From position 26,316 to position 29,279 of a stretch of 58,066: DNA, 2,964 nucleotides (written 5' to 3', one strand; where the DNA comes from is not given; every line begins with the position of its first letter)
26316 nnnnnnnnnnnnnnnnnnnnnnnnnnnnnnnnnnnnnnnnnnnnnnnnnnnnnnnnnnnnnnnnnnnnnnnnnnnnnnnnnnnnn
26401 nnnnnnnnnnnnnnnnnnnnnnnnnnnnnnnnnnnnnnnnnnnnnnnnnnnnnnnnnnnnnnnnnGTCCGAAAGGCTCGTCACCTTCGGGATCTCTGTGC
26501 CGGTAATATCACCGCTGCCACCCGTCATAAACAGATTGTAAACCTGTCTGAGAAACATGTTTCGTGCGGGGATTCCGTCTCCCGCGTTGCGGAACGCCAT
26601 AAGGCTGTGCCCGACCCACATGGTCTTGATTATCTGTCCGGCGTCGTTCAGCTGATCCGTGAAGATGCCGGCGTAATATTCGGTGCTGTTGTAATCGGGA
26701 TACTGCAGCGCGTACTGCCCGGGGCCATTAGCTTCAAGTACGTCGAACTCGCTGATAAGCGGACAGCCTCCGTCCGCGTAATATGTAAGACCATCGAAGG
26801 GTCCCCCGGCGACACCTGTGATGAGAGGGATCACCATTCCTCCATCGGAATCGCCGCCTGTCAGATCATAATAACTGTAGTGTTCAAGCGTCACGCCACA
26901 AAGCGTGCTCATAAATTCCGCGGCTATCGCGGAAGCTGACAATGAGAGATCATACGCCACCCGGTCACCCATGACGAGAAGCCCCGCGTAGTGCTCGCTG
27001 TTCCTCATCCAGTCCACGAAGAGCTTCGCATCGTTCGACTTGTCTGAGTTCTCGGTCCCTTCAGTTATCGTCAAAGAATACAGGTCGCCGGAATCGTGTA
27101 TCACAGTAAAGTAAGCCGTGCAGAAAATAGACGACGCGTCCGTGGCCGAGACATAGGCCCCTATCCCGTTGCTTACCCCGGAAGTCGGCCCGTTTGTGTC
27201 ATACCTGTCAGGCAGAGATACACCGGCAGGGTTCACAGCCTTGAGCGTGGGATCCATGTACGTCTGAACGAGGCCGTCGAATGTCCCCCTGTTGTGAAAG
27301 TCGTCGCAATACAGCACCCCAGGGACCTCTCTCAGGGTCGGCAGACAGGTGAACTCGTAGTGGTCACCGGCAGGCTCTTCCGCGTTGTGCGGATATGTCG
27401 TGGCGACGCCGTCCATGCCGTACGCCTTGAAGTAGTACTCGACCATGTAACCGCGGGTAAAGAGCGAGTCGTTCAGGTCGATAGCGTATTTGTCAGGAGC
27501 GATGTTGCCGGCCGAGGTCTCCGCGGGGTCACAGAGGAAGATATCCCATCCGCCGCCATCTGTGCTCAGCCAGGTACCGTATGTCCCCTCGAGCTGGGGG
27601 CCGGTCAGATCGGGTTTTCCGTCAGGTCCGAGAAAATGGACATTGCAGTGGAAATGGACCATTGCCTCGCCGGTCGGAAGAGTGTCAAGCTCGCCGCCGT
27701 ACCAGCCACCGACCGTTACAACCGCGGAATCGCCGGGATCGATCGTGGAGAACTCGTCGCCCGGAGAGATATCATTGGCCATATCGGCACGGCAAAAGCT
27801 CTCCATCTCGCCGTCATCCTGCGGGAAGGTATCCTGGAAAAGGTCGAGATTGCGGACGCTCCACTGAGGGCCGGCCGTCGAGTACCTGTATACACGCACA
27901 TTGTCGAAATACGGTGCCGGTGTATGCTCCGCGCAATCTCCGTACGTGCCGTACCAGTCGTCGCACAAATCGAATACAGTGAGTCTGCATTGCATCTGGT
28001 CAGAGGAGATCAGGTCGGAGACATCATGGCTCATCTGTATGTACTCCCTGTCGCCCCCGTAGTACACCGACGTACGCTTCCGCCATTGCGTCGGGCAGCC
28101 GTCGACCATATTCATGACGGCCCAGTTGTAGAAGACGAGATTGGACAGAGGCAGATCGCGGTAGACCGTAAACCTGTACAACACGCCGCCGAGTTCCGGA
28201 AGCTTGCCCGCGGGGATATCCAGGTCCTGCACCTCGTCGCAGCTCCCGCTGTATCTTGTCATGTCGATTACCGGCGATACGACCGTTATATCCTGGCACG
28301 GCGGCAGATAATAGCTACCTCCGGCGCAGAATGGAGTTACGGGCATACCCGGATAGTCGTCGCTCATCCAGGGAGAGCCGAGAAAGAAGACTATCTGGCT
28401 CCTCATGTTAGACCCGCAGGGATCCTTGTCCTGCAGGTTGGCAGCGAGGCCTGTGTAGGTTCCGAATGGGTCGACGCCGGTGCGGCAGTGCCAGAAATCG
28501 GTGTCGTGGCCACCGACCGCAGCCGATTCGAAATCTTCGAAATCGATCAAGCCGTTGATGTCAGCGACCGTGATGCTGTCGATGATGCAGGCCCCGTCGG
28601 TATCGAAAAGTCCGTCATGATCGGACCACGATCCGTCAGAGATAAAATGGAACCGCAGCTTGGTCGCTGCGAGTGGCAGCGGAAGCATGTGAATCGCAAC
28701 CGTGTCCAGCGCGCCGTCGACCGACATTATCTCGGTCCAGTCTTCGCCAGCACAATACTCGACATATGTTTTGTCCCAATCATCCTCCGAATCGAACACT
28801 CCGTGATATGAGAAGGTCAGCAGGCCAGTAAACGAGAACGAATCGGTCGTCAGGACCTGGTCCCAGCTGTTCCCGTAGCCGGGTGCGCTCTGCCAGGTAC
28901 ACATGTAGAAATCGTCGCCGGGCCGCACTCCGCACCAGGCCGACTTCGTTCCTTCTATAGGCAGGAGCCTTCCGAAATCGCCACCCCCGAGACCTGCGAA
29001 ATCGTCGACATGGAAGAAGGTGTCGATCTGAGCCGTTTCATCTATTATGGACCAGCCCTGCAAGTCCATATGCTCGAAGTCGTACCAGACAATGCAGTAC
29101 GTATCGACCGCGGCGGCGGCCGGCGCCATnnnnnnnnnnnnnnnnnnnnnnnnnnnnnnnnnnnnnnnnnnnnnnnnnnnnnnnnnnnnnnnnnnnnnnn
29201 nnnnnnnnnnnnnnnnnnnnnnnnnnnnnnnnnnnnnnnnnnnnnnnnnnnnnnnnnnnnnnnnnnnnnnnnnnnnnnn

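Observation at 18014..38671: Tandem array of six ~1030-aa secreted paralogues with no family I can name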

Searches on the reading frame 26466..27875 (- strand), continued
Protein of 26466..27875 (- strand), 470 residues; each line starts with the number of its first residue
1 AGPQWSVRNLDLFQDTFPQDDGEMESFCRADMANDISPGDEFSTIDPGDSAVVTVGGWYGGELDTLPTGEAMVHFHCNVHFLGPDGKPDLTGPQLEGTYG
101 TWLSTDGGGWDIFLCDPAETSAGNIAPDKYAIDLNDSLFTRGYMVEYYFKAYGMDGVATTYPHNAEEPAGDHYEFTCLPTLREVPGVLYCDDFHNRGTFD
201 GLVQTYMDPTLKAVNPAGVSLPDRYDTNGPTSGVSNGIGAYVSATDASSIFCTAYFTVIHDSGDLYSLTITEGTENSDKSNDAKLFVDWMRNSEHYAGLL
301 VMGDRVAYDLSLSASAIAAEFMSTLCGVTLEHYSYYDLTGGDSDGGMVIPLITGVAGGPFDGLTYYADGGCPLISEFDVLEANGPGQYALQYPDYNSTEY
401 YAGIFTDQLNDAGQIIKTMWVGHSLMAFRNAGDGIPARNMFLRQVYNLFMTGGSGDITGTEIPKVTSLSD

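Call 61: search_protein_families(library=pfam, proteins=[P0262, P0268, P0249, P0227, P0208, P0222, P0237, P0243, P0247], max_evalue=0.01)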
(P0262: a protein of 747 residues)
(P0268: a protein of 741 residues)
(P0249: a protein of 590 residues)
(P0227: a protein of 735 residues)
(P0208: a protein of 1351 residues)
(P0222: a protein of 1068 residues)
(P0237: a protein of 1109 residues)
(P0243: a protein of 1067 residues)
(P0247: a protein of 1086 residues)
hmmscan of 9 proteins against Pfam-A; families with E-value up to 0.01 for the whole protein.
P0262 (747 aa): 3 families
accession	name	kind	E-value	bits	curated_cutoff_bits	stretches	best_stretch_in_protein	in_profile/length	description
PF13860.13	FlgD_ig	-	4.6e-09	36.6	27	1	681-735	24-76/79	FlgD Ig-like domain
PF18962.6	Por_Secre_tail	-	3.1e-06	27.8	27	1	662-745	2-75/75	Secretion system C-terminal sorting domain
PF13585.12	CHU_C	-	9.7e-05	22.9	27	1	677-739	24-77/86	CHU_C Type IX secretion signal domain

P0268 (741 aa): 1 family
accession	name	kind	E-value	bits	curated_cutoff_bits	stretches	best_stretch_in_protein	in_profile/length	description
PF13860.13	FlgD_ig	-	9.2e-08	32.4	27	1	669-728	15-75/79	FlgD Ig-like domain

P0249 (590 aa): 3 families
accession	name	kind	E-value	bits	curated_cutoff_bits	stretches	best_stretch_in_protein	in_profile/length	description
PF13860.13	FlgD_ig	-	1.1e-07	32.2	27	1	518-579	16-77/79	FlgD Ig-like domain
PF18962.6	Por_Secre_tail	-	1.3e-07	32.2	27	1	506-587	2-74/75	Secretion system C-terminal sorting domain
PF13585.12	CHU_C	-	0.00031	21.2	27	1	521-579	24-74/86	CHU_C Type IX secretion signal domain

P0227 (735 aa): 3 families
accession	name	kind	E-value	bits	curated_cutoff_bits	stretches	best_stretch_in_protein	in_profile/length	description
PF13860.13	FlgD_ig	-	3.6e-09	36.9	27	1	666-719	18-72/79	FlgD Ig-like domain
PF18962.6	Por_Secre_tail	-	2.8e-08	34.4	27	1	652-732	2-74/75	Secretion system C-terminal sorting domain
PF13585.12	CHU_C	-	0.00029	21.3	27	1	657-722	15-72/86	CHU_C Type IX secretion signal domain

P0208 (1351 aa): 4 families
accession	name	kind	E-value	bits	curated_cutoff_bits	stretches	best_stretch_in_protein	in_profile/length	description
PF13088.12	BNR_2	-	8.9e-09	35.5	31.4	0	222-327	1-103/277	BNR repeat-like domain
PF18962.6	Por_Secre_tail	-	2.4e-08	34.6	27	1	1266-1348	2-74/75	Secretion system C-terminal sorting domain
PF13860.13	FlgD_ig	-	6.5e-06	26.5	27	1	1274-1338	12-75/79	FlgD Ig-like domain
PF24316.1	Tli3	-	0.0035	18.1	27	0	434-455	77-98/129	T6SS Tli3 immunity protein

P0222 (1068 aa): 3 families
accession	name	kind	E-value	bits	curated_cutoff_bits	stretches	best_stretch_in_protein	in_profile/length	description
PF13860.13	FlgD_ig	-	1.1e-10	41.8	27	1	1003-1055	23-75/79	FlgD Ig-like domain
PF18962.6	Por_Secre_tail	-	4.7e-08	33.7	27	1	985-1065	2-74/75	Secretion system C-terminal sorting domain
PF13585.12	CHU_C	-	8e-06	26.3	27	1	999-1063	23-81/86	CHU_C Type IX secretion signal domain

P0237 (1109 aa): 3 families
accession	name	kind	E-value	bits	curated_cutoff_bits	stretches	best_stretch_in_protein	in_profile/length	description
PF18962.6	Por_Secre_tail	-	2.3e-06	28.2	27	1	1024-1106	2-74/75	Secretion system C-terminal sorting domain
PF13585.12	CHU_C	-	2.7e-06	27.9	27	1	1029-1102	15-79/86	CHU_C Type IX secretion signal domain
PF13860.13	FlgD_ig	-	3.6e-06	27.3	27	1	1042-1096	23-75/79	FlgD Ig-like domain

P0243 (1067 aa): 2 families
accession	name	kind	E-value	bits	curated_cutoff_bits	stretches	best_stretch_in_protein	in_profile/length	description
PF13860.13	FlgD_ig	-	3.1e-11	43.5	27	1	998-1052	18-73/79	FlgD Ig-like domain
PF18962.6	Por_Secre_tail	-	1.6e-07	32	27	1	984-1064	2-74/75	Secretion system C-terminal sorting domain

P0247 (1086 aa): 6 families
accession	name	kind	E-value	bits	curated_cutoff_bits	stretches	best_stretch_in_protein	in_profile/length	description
PF24316.1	Tli3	-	1.4e-07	32.3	27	0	94-145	47-97/129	T6SS Tli3 immunity protein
PF13860.13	FlgD_ig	-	1.4e-07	31.9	27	1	1012-1070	13-72/79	FlgD Ig-like domain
PF13088.12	BNR_2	-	2.2e-07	31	31.4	0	372-452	14-95/277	BNR repeat-like domain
PF18962.6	Por_Secre_tail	-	9.1e-06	26.3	27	1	1003-1084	2-75/75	Secretion system C-terminal sorting domain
PF02012.26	BNR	-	0.00092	19.3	27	0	184-193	2-11/12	BNR/Asp-box repeat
PF13585.12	CHU_C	-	0.0012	19.4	27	1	1017-1075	23-75/86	CHU_C Type IX secretion signal domain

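Call 62: find_homologous_proteins(query=P0247, max_evalue=1e-10)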
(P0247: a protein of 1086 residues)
Query P0247 (1086 aa): 1732 proteins with E <= 1e-10 among 8000 candidates; the best 120 are listed.
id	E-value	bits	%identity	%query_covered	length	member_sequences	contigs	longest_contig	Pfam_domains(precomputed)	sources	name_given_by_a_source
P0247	0.0e+0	2552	100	100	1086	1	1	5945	PF18962.8,PF24316.2,PF13860.13,PF13088.13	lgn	-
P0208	0.0e+0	1293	62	47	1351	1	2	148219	PF18962.8,PF13860.13,PF13088.13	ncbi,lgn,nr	ncbi:MAG: T9SS type A sorting domain-containing protein [Candidatus Latescibacteria bacterium]|nr:T9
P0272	5.8e-220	751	64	47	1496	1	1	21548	PF07610.18,PF22067.3,PF24507.2,PF22544.3,PF22073.3,PF19190.7,PF15780.12,PF24798.3,PF18962.8,PF22066.3,PF13860.13,PF12371.15,PF00041.28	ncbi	-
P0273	4.5e-217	742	65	47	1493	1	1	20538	PF07610.18,PF21310.4,PF22067.3,PF24507.2,PF22544.3,PF13088.13,PF22073.3,PF15780.12,PF24798.3,PF00635.33,PF22066.3,PF24770.2,PF13860.13,PF12371.15,PF00041.28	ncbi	-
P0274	6.5e-215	735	66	47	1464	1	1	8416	PF01839.30,PF13205.13,PF00404.25,PF20773.6,PF13517.13,PF02012.27,PF00041.28,PF13088.13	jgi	jgi:hypothetical protein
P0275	4.8e-208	712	64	47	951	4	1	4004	PF00404.25,PF20773.6,PF02012.27,PF00041.28,PF13088.13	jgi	jgi:hypothetical protein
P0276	8.9e-204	698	64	46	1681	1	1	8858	PF22073.3,PF15780.12,PF07610.18,PF20773.6,PF13385.14,PF24770.2,PF22067.3,PF24507.2,PF12371.15,PF22544.3,PF13088.13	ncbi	ncbi:MAG: choice-of-anchor D domain-containing protein, partial [Candidatus Zixiibacteriota bacteriu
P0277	9.9e-202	691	62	44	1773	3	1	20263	PF19190.7,PF00404.25,PF18962.8,PF13860.13,PF13088.13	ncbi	-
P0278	2.6e-199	683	62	47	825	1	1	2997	PF10342.16,PF13088.13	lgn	-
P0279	2.1e-198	680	62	47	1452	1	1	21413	PF07610.18,PF21310.4,PF22067.3,PF24507.2,PF22544.3,PF13088.13,PF22073.3,PF19190.7,PF15780.12,PF22066.3,PF24770.2,PF12371.15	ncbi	-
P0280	5.5e-198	679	61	47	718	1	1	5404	PF02012.27,PF13088.13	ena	-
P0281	9.4e-196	671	62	47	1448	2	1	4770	PF22073.3,PF19190.7,PF15780.12,PF07610.18,PF22076.3,PF25249.1,PF22067.3,PF24507.2,PF12371.15,PF22544.3,PF13088.13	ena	-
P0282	1.1e-195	671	61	47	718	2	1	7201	PF13088.13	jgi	jgi:hypothetical protein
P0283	5.5e-195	669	56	49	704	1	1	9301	PF24316.2,PF13860.13,PF21471.4,PF13088.13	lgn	-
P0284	6.5e-192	658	59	46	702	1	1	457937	PF13585.13,PF24316.2,PF13860.13,PF21471.4,PF02012.27,PF13088.13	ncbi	-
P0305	8.7e-174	598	55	47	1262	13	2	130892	PF00404.25,PF00963.25,PF18962.8,PF13620.13,PF22904.4,PF17210.10,PF02012.27,PF13088.13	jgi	jgi:hypothetical protein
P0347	2.3e-170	587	55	46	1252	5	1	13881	PF00404.25,PF00963.25,PF18962.8,PF13620.13,PF22904.4,PF17210.10,PF13088.13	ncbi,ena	-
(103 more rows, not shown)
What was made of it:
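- Cohesin and dockerin domains do occur in T9SS cargo of related phyla, for example P0305 and P0347 (call 62).
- Tried and rejected: The widespread BNR propeller swamped the search, so it said little about the base module, except that P0208 is labelled Latescibacteria (call 62).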

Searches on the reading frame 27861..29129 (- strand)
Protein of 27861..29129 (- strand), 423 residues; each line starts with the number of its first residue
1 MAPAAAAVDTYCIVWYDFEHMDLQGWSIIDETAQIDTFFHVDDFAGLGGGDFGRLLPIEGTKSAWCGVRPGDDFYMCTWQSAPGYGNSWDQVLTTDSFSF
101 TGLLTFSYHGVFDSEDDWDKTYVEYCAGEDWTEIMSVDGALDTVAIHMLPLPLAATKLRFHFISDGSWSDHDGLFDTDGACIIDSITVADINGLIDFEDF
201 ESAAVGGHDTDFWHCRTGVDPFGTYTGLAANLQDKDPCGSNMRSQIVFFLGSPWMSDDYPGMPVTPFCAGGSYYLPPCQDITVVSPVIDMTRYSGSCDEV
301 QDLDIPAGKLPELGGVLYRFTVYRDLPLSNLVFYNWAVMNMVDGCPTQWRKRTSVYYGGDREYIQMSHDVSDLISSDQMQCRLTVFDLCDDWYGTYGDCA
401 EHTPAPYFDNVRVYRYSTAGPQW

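Call 24: predict_structure(alignment_id=A2)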
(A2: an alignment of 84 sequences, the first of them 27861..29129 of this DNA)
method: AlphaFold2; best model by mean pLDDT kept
length: 423 residues; sequences in the alignment: 84
mean_pLDDT: 93.2   pTM: 0.85
mean pLDDT of the five models: 93.2, 91.7, 91.5, 91.2, 90.1
residues with pLDDT >= 90: 354; 70-90: 58; 50-70: 4; < 50: 7
segments of 3 or more residues with pLDDT < 50: 1-6
pLDDT, mean of each block of 10 residues (from residue 1): 52 94 96 94 94 93 96 88 94 98 97 95 95 96 97 95 93 86 98 98 97 95 95 86 94 94 94 90 98 95 94 94 96 98 93 94 96 96 97 93 96 92 54
secondary structure, 60 per line:
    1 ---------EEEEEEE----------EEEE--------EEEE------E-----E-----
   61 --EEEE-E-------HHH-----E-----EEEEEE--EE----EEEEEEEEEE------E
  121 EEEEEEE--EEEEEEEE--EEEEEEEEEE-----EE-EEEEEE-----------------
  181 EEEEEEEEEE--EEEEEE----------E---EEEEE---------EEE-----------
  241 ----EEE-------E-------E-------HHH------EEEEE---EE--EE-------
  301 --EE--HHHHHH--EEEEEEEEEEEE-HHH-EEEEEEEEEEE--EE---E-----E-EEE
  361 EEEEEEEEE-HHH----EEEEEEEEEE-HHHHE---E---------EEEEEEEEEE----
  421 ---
elements in order: E10-16 E27-30 E39-42 E63-66 E90-95 E104-113 E120-127 E130-137 E140-149 E158-163 E181-190 E193-198 E213-217 E227-229 E245-247 E280-284 H307-312 E315-326 E332-342 E358-369 E378-387 H389-392 E407-416
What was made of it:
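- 28551..29129 (-): GP3 jelly roll 1 (residues 58-250). This is the distal 'head' and has the fewest conserved residues across the wider family. AF2 pLDDT 93 (call 24).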

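Call 28: fold_search(model_id=the predicted structure, library=pdb)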
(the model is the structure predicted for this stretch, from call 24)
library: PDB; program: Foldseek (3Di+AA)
matches with E <= 10: 1614; with E <= 0.001: 83
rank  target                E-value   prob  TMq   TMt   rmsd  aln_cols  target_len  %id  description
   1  6a48                  1.5e-08  1.00  0.23  0.16  24.9       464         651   11  Crystal structure of reelin N-terminal region (released 2019-06-19)
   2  5b4x_C                2.1e-08  1.00  0.25  0.16  20.4       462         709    9  Crystal structure of the ApoER2 ectodomain in complex with the Reelin R56 fragment (released 2017-04-26)
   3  4xup_A                9.7e-08  1.00  0.20  0.24  24.7       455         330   12  Structure of the N-terminal CBM22-1-CBM22-2 tandem domain from Paenibacillus barcinonensis Xyn10C (released 2015-06-03)
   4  4xup_D                1.3e-07  1.00  0.19  0.24  25.2       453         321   12  Structure of the N-terminal CBM22-1-CBM22-2 tandem domain from Paenibacillus barcinonensis Xyn10C (released 2015-06-03)
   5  4xup_B                1.5e-07  1.00  0.19  0.24  25.4       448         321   12  Structure of the N-terminal CBM22-1-CBM22-2 tandem domain from Paenibacillus barcinonensis Xyn10C (released 2015-06-03)
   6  4xup_F                1.6e-07  1.00  0.20  0.24  28.5       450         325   12  Structure of the N-terminal CBM22-1-CBM22-2 tandem domain from Paenibacillus barcinonensis Xyn10C (released 2015-06-03)
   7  2e26_A                5.6e-07  1.00  0.24  0.16  18.4       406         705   10  Crystal structure of two repeat fragment of reelin (released 2007-05-22)
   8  7uae_A                2.2e-06  1.00  0.26  0.21  23.8       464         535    9  Human meprin alpha (active state) (released 2022-11-02)
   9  5x7o_A                2.3e-06  1.00  0.21  0.08  19.7       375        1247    9  Crystal structure of Paenibacillus sp. 598K alpha-1,6-glucosyltransferase (released 2017-07-26)
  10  9vqm_D                3.2e-06  0.98  0.19  0.13  19.3       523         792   10  Cryo-EM structure of Elapor1WT in tetrameric form (released 2025-07-23)
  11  3og2_A                3.7e-06  1.00  0.20  0.10  18.4       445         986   11  Native crystal structure of Trichoderma reesei beta-galactosidase (released 2011-03-16)
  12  8h3s_A                3.7e-06  1.00  0.19  0.19  26.2       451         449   10  Substrate-bound EP, polyA model (released 2022-11-23)
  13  7js4                  3.9e-06  0.93  0.15  0.08  22.2       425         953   12  The structure of the M60 catalytic domain with the CBM51-1 and CBM51-2 domains from Clostridium perfringens ZmpB (released 2021-02-03)
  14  4yu5_B                4.2e-06  1.00  0.24  0.16  11.8       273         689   13  Crystal structure of selenomethionine variant of Bacillus anthracis immune inhibitor A2 peptidase zymogen (released 2015-10-28)
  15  5ifp_A                4.2e-06  0.98  0.17  0.10  17.8       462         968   10  STRUCTURE OF BETA-GALACTOSIDASE FROM ASPERGILLUS NIGER (released 2017-04-19)
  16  4yu5_A                5.2e-06  1.00  0.24  0.15  20.1       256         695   13  Crystal structure of selenomethionine variant of Bacillus anthracis immune inhibitor A2 peptidase zymogen (released 2015-10-28)
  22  4yu6_B                9.4e-06  1.00  0.24  0.15  10.7       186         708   17  Crystal structure of Bacillus anthracis immune inhibitor A2 peptidase zymogen (released 2015-10-28)
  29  4yu6_A                1.7e-05  1.00  0.24  0.14  10.9       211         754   12  Crystal structure of Bacillus anthracis immune inhibitor A2 peptidase zymogen (released 2015-10-28)
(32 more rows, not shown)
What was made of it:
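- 28551..29129 (-): Foldseek neighbours are CBM22, reelin and MAM (call 28).
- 27876..28550 (-): GP3 jelly roll 2 (residues 251-475), ending in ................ Calls 24, 28.
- Closest known: Tandem CBM / MAM / reelin-repeat jelly rolls. Same: Foldseek E-values are 1e-8 to 1e-5 (call 28).
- Foldseek neighbours of the N-terminal half are non-catalytic binding modules: reelin repeats, tandem CBM22, meprin MAM, InhA2 accessory domains and a chondroitinase CBM (call 28).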
